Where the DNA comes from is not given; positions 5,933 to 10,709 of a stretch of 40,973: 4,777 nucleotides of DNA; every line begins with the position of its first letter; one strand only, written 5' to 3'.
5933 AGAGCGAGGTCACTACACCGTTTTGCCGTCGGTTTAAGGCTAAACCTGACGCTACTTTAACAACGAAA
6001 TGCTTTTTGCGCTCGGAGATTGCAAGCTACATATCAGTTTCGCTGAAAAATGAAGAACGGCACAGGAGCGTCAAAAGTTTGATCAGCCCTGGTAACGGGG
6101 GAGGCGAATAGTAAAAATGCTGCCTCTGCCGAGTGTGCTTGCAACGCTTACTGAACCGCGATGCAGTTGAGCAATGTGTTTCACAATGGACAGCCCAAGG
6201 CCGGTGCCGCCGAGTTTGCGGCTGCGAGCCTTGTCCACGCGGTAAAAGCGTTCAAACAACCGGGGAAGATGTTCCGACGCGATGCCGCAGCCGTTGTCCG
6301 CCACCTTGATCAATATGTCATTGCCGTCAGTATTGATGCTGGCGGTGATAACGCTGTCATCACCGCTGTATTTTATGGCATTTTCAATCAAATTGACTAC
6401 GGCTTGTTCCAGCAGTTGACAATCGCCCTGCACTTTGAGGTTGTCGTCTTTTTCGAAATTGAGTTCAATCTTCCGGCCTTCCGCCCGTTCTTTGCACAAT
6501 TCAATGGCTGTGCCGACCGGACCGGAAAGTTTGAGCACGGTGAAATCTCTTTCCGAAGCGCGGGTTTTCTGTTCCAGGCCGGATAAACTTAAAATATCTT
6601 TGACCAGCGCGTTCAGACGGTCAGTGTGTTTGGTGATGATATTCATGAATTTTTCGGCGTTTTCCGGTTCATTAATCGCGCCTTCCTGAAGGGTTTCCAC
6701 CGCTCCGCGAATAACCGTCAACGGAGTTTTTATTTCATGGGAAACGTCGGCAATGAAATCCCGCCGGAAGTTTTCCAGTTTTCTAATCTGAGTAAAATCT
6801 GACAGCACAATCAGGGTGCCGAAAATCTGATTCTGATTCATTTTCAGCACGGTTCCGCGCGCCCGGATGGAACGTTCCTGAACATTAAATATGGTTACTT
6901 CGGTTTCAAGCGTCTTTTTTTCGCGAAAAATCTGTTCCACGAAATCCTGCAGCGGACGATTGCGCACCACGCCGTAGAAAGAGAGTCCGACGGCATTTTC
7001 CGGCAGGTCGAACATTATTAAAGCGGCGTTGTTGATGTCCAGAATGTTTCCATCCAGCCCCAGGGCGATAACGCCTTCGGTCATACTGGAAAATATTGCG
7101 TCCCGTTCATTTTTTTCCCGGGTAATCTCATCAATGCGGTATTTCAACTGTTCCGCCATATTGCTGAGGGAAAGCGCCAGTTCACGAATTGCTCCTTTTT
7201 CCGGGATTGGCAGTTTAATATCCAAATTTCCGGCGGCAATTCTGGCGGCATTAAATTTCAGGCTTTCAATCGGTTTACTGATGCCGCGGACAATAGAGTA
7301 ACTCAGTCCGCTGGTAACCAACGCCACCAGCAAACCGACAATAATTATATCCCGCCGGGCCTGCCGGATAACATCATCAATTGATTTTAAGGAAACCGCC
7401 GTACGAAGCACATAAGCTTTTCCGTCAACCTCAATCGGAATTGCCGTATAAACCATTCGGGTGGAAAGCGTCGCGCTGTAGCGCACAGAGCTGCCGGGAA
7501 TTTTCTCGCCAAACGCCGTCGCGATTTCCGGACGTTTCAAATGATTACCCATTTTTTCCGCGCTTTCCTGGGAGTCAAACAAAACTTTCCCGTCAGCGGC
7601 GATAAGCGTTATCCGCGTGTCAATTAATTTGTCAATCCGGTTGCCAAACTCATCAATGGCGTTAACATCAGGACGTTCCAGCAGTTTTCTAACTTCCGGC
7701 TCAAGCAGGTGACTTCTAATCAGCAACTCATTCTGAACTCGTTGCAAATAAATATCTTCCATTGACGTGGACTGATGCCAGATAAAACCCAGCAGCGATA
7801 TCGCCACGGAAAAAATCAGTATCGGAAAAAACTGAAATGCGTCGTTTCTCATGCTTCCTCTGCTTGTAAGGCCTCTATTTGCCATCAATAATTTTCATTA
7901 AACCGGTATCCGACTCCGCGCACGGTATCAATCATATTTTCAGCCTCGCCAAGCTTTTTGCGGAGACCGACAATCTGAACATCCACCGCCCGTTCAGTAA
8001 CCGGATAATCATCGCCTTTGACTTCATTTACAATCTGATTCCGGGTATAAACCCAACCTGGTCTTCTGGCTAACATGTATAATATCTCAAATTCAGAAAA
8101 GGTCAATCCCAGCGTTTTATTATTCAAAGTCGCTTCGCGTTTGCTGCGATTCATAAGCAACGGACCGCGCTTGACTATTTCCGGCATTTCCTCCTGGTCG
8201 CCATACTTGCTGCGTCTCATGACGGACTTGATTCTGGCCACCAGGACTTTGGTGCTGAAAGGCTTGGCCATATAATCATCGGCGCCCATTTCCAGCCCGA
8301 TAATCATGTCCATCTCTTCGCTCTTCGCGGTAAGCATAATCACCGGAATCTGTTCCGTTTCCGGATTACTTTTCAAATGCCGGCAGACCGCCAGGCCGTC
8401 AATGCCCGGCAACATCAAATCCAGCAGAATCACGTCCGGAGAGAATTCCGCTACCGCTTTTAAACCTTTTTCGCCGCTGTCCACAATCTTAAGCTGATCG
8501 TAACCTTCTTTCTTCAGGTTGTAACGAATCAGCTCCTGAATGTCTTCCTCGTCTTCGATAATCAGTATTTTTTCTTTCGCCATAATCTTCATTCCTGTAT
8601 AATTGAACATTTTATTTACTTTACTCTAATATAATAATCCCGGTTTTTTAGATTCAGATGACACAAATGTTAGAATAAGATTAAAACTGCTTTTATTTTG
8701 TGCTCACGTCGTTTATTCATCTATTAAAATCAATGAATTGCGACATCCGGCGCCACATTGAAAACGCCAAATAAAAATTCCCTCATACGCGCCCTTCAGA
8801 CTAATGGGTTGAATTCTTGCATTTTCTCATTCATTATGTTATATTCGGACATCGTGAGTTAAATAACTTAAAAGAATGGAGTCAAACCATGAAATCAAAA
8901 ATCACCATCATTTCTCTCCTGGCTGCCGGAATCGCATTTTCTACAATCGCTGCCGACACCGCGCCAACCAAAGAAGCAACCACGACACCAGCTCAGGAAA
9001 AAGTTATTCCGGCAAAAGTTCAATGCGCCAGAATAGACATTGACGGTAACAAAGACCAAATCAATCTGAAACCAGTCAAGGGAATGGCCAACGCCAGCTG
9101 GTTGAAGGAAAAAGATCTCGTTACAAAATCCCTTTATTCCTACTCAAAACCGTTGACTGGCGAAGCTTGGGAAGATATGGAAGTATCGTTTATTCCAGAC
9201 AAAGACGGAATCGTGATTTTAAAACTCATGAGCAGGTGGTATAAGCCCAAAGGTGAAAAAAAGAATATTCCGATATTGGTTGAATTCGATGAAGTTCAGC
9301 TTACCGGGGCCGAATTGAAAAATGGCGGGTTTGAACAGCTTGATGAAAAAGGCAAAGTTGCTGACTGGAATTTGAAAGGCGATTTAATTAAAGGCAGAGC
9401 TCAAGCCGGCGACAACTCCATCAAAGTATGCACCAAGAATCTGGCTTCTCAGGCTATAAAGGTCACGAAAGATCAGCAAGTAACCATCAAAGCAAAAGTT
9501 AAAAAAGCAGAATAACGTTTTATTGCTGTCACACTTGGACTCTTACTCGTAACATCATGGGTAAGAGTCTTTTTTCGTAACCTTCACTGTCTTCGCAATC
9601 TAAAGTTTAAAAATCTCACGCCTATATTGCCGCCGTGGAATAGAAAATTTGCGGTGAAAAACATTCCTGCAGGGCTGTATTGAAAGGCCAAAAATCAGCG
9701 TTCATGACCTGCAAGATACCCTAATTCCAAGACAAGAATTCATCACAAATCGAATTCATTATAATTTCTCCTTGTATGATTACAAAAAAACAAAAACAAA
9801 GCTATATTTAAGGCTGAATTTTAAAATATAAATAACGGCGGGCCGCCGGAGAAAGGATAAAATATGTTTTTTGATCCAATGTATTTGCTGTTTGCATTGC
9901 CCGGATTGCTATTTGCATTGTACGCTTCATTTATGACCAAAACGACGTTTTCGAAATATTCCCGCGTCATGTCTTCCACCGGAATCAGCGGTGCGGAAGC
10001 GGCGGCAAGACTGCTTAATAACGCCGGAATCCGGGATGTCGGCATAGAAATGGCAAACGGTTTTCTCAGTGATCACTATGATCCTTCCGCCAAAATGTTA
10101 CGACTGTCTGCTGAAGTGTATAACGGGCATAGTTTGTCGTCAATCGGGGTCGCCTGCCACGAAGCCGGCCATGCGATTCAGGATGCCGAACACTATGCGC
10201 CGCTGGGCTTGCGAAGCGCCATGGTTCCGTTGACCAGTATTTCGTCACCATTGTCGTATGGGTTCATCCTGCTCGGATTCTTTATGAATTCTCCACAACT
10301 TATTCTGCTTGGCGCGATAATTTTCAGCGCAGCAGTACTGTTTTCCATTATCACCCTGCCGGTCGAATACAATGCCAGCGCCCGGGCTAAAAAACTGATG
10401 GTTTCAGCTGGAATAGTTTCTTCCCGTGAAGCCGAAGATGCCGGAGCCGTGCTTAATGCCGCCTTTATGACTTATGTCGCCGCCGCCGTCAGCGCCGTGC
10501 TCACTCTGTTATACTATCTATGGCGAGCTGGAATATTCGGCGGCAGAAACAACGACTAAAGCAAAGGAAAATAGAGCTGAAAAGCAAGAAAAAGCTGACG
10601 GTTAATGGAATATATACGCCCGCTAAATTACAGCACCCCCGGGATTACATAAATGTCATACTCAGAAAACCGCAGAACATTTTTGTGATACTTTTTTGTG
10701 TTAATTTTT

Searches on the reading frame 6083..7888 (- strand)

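Call 7: search_protein_families(library=ncbifam, proteins=[window:6083-7888:-], max_evalue=0.00001)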
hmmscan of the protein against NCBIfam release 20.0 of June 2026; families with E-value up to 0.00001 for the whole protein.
window:6083-7888:- (601 aa): 83 families (the best 25 are shown)
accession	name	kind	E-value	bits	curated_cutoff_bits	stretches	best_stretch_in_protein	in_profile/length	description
NF046044.1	PnpS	equivalog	8e-111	370.8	400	1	206-597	1-390/390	two-component system histidine kinase PnpS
NF033092.0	HK_WalK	equivalog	7.2e-100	335.3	725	1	23-597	14-593/594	cell wall metabolism sensor histidine kinase WalK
TIGR02966.1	phoR_proteo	equivalog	9.7e-87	291.1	334.2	1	259-596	5-333/333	phosphate regulon sensor histidine kinase PhoR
NF008312.0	PRK11100.1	equivalog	6.6e-62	209.9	356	2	376-598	257-474/477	two-component system sensor histidine kinase CreC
NF033093.1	HK_VicK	exception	8.3e-62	209.3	680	1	171-597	6-434/448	cell wall metabolism sensor histidine kinase VicK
NF053855.1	HisKinPhoRBctds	equivalog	2.8e-61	207.7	500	1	71-595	54-580/583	two-component system sensor histidine kinase PhoR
NF008235.0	PRK11006.1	equivalog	2.4e-60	204.6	390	1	230-598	68-423/431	phosphate regulon sensor histidine kinase PhoR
NF008468.0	PRK11360.1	equivalog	6.3e-60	203.2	646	1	144-598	160-608/616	two-component system sensor histidine kinase AtoS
NF045911.1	TCSHisKinNblS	equivalog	6.8e-59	199.8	1000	1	61-596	56-618/621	two-component system sensor histidine kinase NblS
NF040691.1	MtrAB_MtrB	equivalog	7.5e-59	200.1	450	2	366-600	262-494/507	MtrAB system histidine kinase MtrB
NF041735.1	hist_kin_RppB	equivalog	1.1e-54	185.9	400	1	376-597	217-438/438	two-component system sensor histidine kinase RppB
TIGR01386.1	cztS_silS_copS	subfamily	8.1e-54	183.3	292.55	2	376-597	242-457/457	heavy metal sensor histidine kinase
NF047874.1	MASE3_PAS_HK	subfamily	9.8e-52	176.6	560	1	237-598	242-625/655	MASE3 domain-containing sensor histidine kinase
NF012163.2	BaeS_SmeS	equivalog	4.7e-47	161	500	1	369-587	234-448/457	sensor histidine kinase efflux regulator BaeS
NF007345.0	PRK09835.1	subfamily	7.3e-47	160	423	1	361-598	245-480/482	Cu(+)/Ag(+) sensor histidine kinase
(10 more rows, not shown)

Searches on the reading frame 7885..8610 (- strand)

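Call 7: search_protein_families(library=ncbifam, proteins=[window:7885-8610:-], max_evalue=0.00001)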
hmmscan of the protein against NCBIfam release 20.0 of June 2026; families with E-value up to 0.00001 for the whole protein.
window:7885-8610:- (241 aa): 93 families (the best 25 are shown)
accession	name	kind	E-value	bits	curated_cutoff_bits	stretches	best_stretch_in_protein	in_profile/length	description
TIGR02154.1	PhoB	equivalog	4.2e-70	235.6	296.2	1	12-238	2-226/226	phosphate regulon transcriptional regulator PhoB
NF053854.1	RespRegPhoBBctds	equivalog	2.2e-63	213.6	270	1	15-238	1-225/225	two-component system response regulator PhoB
NF040689.1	MtrAB_MtrA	equivalog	3.7e-58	196.5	300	1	15-236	1-217/219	MtrAB system response regulator MtrA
NF007982.1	PRK10710.1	equivalog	6e-57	192.9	380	1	10-239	5-229/235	envelope stress response regulator BaeR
NF008296.0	PRK11083.1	equivalog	8.4e-56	188.9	273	1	10-238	1-226/228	two-component system response regulator CreB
NF040534.1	resp_reg_YycF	equivalog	1.1e-55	188.4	340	1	14-238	2-228/231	response regulator YycF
NF007005.1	PRK09468.1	equivalog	2.9e-53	180.7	331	1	12-237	3-231/237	osmolarity response regulator transcription factor OmpR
NF041733.1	resp_reg_CseB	equivalog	5.2e-53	179.8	350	1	14-238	2-227/228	two-component system response regulator CseB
NF007546.0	PRK10161.1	equivalog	2.1e-52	178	471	1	13-239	3-227/229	phosphate response regulator transcription factor PhoB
NF045944.1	ResRegRpaBCyano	equivalog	8.3e-52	175.8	330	1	16-238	1-228/229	response regulator transcription factor RpaB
NF033120.0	vanR_FM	exception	1e-50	172.5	460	1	12-238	3-230/231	vancomycin resistance response regulator transcription factor, VanR-F/VanR-M family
NF033117.2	vanR_ACDEGLN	exception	2.2e-50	171.3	350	1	15-236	1-224/226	VanR-ABDEGLN family response regulator transcription factor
NF041209.1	resp_regPieR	equivalog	6.1e-49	166.7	450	1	14-239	2-229/231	two component system response regulator PieR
NF008199.0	PRK10955.1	equivalog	6.2e-49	167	341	1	13-235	2-226/232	envelope stress response regulator transcription factor CpxR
TIGR01387.1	cztR_silR_copR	subfamily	1.3e-44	152.5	279.2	1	15-236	1-217/218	heavy metal response regulator transcription factor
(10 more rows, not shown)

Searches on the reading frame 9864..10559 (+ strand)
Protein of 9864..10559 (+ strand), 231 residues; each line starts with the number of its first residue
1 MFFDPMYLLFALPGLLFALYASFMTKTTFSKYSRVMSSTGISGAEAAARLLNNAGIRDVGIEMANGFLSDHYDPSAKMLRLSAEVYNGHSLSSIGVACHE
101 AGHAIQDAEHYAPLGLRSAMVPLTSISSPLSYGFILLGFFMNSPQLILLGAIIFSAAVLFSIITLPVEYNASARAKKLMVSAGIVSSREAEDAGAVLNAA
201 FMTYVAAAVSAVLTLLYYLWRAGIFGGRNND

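Call 7: search_protein_families(library=ncbifam, proteins=[window:9864-10559:+], max_evalue=0.00001)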
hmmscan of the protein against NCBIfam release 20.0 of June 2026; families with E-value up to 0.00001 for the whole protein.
window:9864-10559:+ (231 aa): 0 families

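Call 70: search_protein_families(library=pfam, proteins=[window:9864-10559:+], max_evalue=0.0001)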
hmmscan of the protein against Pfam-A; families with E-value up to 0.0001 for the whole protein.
window:9864-10559:+ (231 aa): 1 family
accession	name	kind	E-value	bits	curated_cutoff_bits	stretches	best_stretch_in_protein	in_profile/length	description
PF04298.18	Zn_peptidase_2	-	3.2e-79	265.9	27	1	7-220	1-215/218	Putative neutral zinc metallopeptidase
